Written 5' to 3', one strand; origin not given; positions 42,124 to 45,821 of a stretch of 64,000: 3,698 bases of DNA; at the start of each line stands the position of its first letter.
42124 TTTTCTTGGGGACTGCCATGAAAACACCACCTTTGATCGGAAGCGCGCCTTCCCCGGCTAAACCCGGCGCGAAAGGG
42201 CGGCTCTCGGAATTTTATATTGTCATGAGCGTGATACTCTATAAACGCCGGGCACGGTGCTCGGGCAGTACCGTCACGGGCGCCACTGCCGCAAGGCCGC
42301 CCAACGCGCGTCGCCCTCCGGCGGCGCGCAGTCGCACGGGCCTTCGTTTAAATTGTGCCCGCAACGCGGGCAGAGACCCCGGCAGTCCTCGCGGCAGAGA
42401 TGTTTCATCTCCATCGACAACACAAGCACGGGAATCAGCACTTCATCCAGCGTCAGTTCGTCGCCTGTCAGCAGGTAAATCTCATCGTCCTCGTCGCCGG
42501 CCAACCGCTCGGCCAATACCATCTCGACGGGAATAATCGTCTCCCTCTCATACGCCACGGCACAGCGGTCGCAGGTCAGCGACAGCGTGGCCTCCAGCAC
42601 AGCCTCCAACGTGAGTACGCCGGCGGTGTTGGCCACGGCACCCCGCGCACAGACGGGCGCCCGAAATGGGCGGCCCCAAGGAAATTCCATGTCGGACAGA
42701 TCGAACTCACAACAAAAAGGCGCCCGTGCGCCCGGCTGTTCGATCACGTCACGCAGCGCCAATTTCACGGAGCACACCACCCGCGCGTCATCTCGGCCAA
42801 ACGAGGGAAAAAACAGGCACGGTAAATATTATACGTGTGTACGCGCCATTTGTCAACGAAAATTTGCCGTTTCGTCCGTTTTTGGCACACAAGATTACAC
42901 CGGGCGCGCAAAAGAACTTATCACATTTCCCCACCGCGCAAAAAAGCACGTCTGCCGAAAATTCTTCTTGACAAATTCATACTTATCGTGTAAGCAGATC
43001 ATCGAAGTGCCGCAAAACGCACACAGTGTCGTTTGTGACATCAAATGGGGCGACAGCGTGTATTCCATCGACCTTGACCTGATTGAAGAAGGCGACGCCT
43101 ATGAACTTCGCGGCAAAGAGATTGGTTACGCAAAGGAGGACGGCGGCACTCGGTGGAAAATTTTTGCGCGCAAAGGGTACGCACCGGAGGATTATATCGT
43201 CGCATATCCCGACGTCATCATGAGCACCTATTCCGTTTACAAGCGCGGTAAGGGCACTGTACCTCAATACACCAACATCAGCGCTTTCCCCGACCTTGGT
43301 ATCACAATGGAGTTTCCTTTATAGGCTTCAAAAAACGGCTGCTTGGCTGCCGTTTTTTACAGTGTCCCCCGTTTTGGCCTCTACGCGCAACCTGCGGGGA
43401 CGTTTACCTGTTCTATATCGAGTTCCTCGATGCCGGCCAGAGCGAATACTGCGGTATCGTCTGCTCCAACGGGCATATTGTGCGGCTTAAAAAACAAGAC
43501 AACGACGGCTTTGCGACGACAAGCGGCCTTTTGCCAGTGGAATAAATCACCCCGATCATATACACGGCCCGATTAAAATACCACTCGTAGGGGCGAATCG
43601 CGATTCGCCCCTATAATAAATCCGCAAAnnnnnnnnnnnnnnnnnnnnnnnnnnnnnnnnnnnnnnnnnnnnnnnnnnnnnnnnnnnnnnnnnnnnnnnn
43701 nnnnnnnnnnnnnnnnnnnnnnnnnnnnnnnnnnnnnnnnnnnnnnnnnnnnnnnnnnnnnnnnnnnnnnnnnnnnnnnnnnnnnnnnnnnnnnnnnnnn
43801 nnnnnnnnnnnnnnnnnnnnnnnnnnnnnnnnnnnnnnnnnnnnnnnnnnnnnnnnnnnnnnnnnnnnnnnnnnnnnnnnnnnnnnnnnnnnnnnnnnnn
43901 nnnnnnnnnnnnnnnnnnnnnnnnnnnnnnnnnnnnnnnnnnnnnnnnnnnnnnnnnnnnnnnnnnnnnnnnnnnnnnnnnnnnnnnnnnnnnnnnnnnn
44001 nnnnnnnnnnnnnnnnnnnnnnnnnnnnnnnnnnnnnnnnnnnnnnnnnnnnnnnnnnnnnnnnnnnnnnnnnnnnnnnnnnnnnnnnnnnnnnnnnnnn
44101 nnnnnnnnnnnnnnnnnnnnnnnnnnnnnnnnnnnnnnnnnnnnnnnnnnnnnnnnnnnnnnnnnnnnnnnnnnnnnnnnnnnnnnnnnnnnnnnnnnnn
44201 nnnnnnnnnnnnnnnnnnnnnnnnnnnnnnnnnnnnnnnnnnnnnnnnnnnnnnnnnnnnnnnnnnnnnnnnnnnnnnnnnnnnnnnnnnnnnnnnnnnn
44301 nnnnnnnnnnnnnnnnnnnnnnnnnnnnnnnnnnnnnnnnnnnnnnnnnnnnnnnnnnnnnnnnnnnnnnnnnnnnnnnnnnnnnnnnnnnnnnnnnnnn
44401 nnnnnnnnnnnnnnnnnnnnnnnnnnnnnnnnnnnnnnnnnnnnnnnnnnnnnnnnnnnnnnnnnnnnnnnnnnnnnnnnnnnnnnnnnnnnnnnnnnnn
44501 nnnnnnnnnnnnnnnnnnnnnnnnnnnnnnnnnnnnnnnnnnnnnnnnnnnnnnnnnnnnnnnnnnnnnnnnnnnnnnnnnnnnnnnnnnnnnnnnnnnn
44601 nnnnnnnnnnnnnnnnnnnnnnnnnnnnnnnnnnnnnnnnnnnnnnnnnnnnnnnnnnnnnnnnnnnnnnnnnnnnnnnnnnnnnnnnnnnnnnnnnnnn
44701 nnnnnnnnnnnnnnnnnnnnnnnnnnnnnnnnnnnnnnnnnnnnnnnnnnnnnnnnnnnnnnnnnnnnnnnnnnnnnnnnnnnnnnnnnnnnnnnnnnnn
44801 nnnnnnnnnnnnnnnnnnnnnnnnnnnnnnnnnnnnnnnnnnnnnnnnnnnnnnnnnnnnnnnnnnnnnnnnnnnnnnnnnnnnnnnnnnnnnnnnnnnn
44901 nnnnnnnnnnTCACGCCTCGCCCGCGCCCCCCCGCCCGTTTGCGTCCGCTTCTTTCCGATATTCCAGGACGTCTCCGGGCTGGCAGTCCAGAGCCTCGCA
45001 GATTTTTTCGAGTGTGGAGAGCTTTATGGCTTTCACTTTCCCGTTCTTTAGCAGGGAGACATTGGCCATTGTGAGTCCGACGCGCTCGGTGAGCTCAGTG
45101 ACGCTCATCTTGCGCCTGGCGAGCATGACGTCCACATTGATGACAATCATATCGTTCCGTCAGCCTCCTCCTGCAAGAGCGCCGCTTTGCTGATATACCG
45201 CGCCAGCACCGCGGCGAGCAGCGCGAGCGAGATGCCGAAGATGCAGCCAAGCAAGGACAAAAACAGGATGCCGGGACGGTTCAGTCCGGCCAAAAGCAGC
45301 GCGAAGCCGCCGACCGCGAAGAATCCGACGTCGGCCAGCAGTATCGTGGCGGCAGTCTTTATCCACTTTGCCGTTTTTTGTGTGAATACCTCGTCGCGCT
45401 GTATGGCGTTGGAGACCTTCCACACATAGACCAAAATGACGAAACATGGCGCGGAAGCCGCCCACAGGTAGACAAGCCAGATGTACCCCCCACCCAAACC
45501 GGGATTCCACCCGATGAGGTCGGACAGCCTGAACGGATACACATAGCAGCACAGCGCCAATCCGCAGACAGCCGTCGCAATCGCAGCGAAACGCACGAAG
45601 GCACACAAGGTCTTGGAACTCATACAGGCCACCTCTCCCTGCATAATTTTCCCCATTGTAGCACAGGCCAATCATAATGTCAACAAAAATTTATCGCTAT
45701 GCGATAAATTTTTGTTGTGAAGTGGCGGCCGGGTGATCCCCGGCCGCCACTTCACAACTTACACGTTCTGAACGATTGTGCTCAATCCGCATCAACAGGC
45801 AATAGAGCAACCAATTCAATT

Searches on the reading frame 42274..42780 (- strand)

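Call 70: search_protein_families(library=pfam, proteins=[window:42274-42780:-], max_evalue=0.0001)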
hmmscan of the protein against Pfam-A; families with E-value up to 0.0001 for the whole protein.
window:42274-42780:- (168 aa): 1 family
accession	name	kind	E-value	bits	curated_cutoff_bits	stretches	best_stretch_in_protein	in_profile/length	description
PF02620.22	YceD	-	2.6e-22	79.5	33.2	1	60-165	3-117/119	Large ribosomal RNA subunit accumulation protein YceD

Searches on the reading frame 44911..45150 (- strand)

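Call 70: search_protein_families(library=pfam, proteins=[window:44911-45150:-], max_evalue=0.0001)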
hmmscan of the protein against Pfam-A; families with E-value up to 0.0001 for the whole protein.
window:44911-45150:- (79 aa): 2 families
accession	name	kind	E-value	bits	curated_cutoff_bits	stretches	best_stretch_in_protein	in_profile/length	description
PF13443.12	HTH_26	-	2.9e-23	82.3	22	1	5-66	1-62/63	Cro/C1-type HTH DNA-binding domain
PF01381.28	HTH_3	-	8.3e-06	26.2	23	1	12-59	7-53/55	Helix-turn-helix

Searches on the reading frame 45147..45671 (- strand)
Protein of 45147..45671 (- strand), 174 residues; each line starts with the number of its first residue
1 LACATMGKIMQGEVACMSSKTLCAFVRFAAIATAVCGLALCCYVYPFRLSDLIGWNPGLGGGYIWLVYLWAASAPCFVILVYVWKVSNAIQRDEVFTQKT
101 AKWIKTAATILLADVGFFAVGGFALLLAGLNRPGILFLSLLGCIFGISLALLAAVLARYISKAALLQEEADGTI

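Call 70: search_protein_families(library=pfam, proteins=[window:45147-45671:-], max_evalue=0.0001)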
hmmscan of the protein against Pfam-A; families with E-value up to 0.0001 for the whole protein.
window:45147-45671:- (174 aa): 1 family
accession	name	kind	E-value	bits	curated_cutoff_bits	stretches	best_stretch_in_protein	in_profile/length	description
PF11188.13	DUF2975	-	6.6e-19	68.6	27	1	64-174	19-130/130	Protein of unknown function (DUF2975)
